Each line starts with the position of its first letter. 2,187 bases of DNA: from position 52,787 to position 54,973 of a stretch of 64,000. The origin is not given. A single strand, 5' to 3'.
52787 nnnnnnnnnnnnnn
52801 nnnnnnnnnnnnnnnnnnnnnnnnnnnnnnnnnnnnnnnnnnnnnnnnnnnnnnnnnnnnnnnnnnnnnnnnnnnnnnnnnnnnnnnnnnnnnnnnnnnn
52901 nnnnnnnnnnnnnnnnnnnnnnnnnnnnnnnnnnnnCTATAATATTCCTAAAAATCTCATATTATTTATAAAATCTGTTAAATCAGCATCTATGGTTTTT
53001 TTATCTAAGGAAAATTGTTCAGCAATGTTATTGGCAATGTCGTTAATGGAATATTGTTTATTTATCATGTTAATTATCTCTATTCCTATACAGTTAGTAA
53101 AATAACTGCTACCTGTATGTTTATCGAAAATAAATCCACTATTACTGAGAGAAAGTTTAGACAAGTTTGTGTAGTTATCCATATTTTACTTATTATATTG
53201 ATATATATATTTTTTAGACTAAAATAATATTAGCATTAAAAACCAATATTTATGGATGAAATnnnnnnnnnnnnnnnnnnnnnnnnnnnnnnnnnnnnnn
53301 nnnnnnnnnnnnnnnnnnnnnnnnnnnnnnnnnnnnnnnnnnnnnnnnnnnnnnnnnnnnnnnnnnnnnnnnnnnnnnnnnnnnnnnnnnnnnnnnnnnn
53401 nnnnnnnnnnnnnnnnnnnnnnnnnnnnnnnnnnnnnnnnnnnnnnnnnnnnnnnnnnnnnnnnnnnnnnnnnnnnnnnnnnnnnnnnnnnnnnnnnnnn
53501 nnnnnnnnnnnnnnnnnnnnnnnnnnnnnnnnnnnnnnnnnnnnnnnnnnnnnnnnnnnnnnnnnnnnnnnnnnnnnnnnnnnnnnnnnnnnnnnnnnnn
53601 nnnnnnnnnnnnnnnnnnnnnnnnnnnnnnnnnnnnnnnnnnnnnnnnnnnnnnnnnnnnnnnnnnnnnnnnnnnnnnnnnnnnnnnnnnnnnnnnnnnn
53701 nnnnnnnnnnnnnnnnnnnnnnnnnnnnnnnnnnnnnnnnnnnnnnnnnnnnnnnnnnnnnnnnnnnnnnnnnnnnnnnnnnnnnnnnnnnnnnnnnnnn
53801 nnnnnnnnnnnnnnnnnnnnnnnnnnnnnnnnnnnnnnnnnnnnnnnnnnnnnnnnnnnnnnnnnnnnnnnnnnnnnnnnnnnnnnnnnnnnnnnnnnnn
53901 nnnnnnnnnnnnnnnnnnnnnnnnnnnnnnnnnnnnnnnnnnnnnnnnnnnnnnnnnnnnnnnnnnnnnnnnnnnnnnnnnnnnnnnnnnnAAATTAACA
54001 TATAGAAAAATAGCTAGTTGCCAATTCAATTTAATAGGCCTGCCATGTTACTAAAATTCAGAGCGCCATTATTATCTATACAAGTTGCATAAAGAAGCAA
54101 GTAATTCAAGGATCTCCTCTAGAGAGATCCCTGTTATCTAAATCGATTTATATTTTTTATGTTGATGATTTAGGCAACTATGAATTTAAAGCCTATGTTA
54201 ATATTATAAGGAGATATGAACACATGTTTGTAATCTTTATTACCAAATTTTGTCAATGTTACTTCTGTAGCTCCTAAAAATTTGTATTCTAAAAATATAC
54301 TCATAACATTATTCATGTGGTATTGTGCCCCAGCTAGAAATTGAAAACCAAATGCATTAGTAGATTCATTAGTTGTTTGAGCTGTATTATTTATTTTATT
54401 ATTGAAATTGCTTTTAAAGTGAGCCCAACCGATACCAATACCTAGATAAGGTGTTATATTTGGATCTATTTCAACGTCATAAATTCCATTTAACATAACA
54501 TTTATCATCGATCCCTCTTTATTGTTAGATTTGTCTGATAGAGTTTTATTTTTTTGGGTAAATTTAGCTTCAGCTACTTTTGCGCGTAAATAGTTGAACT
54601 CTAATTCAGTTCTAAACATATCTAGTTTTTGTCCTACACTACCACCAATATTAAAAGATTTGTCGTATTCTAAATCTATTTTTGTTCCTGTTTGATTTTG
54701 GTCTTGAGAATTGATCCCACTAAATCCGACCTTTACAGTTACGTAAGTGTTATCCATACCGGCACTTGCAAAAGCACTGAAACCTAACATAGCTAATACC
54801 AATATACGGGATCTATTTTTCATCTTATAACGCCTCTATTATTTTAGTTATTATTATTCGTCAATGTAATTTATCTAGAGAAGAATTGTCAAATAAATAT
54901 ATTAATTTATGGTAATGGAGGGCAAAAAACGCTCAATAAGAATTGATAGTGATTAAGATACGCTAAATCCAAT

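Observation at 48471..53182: Tightly coupled PqqD-like / ATP-grasp / PLP-decarboxylase / UT-M23 operon: candidate undescribed ligation-decarboxylation system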

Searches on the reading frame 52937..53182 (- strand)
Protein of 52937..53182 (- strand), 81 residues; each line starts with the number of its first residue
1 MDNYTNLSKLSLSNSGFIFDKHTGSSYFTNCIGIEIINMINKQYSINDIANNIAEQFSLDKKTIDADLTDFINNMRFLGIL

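Call 3: search_protein_families(library=pfam, proteins=[window:52937-53182:-], max_evalue=0.1)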
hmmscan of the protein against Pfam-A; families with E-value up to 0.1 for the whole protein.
window:52937-53182:- (81 aa): 1 family
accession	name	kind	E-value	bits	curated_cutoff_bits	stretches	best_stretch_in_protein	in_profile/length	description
PF05402.18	PqqD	-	2.1e-07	31.6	23.4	1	18-80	4-66/67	Coenzyme PQQ synthesis protein D (PqqD)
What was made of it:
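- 52937..53182 (-): 81-aa discrete RiPP-recognition element (PqqD family, lasso-B1-like). Pfam PqqD E 2e-7 (call 3).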

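Call 4: search_protein_families(library=ncbifam, proteins=[window:52937-53182:-], max_evalue=0.1)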
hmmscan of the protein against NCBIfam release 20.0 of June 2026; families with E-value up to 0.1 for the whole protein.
window:52937-53182:- (81 aa): 8 families
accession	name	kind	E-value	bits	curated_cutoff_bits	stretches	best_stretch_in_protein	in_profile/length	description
NF050069.2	PqqD_rel_WgkC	exception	1e-07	31.9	110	1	18-80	23-85/103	PqqD family peptide maturation chaperone WgkC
TIGR04353.1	PqqD_rel_X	equivalog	1.3e-05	26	35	1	16-81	5-73/74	HPr-rel-A system PqqD family peptide chaperone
NF033530.1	lasso_PqqD_Strm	exception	2.6e-05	24.3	70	1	18-80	15-77/78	lasso peptide biosynthesis PqqD family chaperone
NF033536.1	lasso_PqqD_Bac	exception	6.5e-05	23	80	1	23-76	28-81/88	lasso peptide biosynthesis PqqD family chaperone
TIGR03859.1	PQQ_PqqD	equivalog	0.00039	20.2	46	1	30-76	30-75/81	pyrroloquinoline quinone biosynthesis peptide chaperone PqqD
TIGR04248.1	SCM_PqqD_rel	equivalog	0.00049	20.3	100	1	17-74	17-74/84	SynChlorMet cassette protein ScmD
TIGR04302.1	geo_PqqD_fam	equivalog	0.019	15.4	100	1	29-77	49-96/102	GeoRSP system PqqD family peptide chaperone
NF002535.0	PRK02079.1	equivalog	0.051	13.4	101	1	35-74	44-82/92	pyrroloquinoline quinone biosynthesis peptide chaperone PqqD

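Call 31: list_cluster_members(proteins=[window:52937-53182:-, window:51857-52936:-, window:50498-51856:-, window:48471-50501:-, window:55230-56528:+])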
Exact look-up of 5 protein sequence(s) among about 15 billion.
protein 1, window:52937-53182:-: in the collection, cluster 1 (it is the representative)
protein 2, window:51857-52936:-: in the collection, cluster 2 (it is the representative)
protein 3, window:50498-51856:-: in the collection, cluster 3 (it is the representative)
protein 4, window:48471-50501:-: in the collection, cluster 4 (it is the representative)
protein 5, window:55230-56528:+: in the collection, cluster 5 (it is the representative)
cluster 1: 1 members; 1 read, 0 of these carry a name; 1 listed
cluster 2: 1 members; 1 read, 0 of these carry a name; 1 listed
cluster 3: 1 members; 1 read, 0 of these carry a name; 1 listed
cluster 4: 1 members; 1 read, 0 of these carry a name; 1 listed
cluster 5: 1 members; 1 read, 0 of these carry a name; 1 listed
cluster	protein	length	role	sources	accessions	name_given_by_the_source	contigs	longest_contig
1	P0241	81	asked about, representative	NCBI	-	-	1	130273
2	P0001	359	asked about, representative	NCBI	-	-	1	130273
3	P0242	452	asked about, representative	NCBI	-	-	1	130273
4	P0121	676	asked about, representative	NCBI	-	-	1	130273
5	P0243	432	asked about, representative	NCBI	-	-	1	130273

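Call 85: search_protein_families(library=padloc, proteins=[window:52937-53182:-], max_evalue=0.01)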
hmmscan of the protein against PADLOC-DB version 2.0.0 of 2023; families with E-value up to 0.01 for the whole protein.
window:52937-53182:- (81 aa): 0 families

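Call 93: search_solved_structures(query=A4, max_evalue=1, show_alignments=2)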
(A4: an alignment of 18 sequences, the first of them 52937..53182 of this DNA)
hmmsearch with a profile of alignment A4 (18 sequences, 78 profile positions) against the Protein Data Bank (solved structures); distinct sequences matched with E-value up to 1: 17.
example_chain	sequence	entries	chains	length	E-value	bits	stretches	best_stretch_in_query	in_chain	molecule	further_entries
6jx3_B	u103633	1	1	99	2.7e-11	46.5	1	14-77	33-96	TfuB1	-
5v1u_A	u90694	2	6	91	2.8e-11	46.5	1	8-76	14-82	TbiB1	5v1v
3g2b_A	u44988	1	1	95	0.00031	23.9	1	26-77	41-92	Coenzyme PQQ synthesis protein D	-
9x90_B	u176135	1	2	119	0.00065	22.9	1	14-77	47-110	Lasso peptide biosynthesis PqqD family chaperone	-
9x8z_B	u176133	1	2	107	0.0087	19.3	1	25-73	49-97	PqqD family protein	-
5sxy_A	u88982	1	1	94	0.009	19.2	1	22-69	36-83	Bifunctional coenzyme PQQ synthesis protein C/D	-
1y0u_A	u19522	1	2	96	0.018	18.2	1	26-51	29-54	arsenical resistance operon repressor, putative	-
5vrd_D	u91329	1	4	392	0.086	16.1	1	23-67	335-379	Bifunctional coenzyme PQQ synthesis protein C/D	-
2v75_A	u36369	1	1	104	0.099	15.9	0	28-51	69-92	NUCLEAR POLYADENYLATED RNA-BINDING PROTEIN NAB2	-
2jps_A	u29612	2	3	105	0.1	15.9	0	28-51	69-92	Nuclear polyadenylated RNA-binding protein NAB2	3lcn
1ya9_A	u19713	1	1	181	0.15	15.3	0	40-76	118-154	Apolipoprotein E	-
1yww_A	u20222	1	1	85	0.23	14.7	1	43-72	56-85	Hypothetical protein PA4738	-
5uoi_A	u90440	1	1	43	0.38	14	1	43-66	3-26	HHH_rd1_0142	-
1taf_B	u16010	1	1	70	0.42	13.9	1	29-77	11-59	TFIID TBP ASSOCIATED FACTOR 62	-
2q08_A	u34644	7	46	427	0.6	13.4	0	21-70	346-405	BH0493 protein | Uronate isomerase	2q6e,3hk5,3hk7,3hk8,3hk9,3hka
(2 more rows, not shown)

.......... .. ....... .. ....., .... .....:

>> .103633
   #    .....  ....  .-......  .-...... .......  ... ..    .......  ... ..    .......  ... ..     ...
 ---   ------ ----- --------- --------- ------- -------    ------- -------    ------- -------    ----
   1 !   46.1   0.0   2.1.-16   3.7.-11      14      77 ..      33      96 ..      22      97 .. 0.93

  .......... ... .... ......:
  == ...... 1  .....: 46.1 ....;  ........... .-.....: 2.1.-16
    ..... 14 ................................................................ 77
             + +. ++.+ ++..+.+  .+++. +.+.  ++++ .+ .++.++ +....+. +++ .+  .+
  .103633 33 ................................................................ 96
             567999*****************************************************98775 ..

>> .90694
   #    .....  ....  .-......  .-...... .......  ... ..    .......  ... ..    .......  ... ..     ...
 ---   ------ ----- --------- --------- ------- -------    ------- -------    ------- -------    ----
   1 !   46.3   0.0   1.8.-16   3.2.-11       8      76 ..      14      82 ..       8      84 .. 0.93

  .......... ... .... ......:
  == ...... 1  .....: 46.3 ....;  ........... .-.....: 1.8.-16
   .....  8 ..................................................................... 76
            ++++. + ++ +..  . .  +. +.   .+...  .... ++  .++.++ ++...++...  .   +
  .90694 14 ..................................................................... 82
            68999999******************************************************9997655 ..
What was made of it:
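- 52937..53182 (-): The family profile hits TfuB1 6JX3 and TbiB1 5V1U at E~3e-11, against 3e-4 for true PqqD (call 93).
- Closest known: PQQ biosynthesis PqqA/PqqD/PqqE. Different: True PqqD structures score far lower than lasso B1 proteins (3e-4 against 3e-11, call 93).
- The RRE profile is closest to TfuB1 and TbiB1 (call 93).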

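Call 97: search_solved_structures(query=A4, max_evalue=0.01, show_alignments=5)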
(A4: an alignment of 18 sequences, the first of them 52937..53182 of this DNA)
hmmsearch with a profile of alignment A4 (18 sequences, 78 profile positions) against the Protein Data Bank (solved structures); distinct sequences matched with E-value up to 0.01: 6.
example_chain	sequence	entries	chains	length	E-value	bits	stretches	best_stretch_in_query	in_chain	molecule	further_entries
6jx3_B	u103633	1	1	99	2.7e-11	46.5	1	14-77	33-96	TfuB1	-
5v1u_A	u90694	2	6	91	2.8e-11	46.5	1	8-76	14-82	TbiB1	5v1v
3g2b_A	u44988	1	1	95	0.00031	23.9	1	26-77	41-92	Coenzyme PQQ synthesis protein D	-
9x90_B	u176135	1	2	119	0.00065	22.9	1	14-77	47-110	Lasso peptide biosynthesis PqqD family chaperone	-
9x8z_B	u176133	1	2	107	0.0087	19.3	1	25-73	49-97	PqqD family protein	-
5sxy_A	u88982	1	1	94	0.009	19.2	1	22-69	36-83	Bifunctional coenzyme PQQ synthesis protein C/D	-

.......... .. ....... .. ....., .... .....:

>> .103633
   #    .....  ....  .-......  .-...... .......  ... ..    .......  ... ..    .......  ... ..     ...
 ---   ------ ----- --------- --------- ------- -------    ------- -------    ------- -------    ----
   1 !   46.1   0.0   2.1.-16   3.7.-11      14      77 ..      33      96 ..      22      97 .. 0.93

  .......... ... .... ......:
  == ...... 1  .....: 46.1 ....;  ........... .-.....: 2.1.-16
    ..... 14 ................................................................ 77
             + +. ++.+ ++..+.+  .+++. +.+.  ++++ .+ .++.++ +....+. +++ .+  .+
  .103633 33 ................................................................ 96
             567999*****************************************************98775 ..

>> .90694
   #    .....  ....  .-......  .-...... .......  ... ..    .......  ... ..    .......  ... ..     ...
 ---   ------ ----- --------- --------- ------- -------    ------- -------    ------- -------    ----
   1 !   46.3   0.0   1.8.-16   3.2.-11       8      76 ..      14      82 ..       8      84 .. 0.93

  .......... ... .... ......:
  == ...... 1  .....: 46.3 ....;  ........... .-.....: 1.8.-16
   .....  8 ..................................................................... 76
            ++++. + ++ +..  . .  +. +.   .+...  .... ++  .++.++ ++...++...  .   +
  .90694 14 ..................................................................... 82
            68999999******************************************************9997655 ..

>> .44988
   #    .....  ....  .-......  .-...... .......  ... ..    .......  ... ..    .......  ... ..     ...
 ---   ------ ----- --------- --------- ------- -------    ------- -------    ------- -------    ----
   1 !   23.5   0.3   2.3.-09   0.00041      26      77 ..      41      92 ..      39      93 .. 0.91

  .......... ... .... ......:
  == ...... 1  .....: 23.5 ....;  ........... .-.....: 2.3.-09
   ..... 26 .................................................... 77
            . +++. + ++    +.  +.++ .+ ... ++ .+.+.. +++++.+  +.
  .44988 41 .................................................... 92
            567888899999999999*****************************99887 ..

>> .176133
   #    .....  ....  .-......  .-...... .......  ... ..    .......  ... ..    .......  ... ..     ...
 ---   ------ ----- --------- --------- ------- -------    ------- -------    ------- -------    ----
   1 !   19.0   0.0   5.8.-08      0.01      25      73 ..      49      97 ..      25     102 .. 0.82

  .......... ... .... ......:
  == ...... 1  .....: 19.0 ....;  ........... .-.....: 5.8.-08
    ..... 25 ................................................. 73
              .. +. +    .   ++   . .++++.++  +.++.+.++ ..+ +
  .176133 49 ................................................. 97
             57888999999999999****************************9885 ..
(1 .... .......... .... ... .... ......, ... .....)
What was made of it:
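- The RRE is genuine and keeps its leader-binding residues (calls 93, 97).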

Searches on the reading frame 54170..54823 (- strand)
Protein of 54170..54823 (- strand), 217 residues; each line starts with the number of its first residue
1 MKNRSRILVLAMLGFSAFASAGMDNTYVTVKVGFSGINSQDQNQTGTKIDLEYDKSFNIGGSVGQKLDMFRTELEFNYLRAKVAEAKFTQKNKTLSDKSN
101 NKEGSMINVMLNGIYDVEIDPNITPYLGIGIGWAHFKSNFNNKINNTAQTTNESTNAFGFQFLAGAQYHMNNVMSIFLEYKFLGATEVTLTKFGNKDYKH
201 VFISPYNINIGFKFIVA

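Call 21: search_protein_families(library=pfam, proteins=[window:54170-54823:-], max_evalue=0.01)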
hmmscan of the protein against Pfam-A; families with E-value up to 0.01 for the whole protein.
window:54170-54823:- (217 aa): 6 families
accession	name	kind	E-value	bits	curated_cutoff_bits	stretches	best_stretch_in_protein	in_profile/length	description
PF13505.12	OMP_b-brl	-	3.7e-16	60.2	28.7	1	8-210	2-169/175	Outer membrane protein beta-barrel domain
PF01617.23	Surface_Ag_2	-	4.5e-09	36.6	22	1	35-181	42-199/247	Surface antigen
PF02462.21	Opacity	-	8e-07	29.6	21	1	98-196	24-116/126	Opacity family porin protein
PF01389.23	OmpA_membrane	-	1.6e-05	25.2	21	1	24-184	4-150/180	OmpA-like transmembrane domain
PF03922.20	OmpW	-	0.0058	17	24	0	70-206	50-185/195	OmpW family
PF13568.12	OMP_b-brl_2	-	0.0065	17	27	1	28-182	11-166/175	Outer membrane protein beta-barrel domain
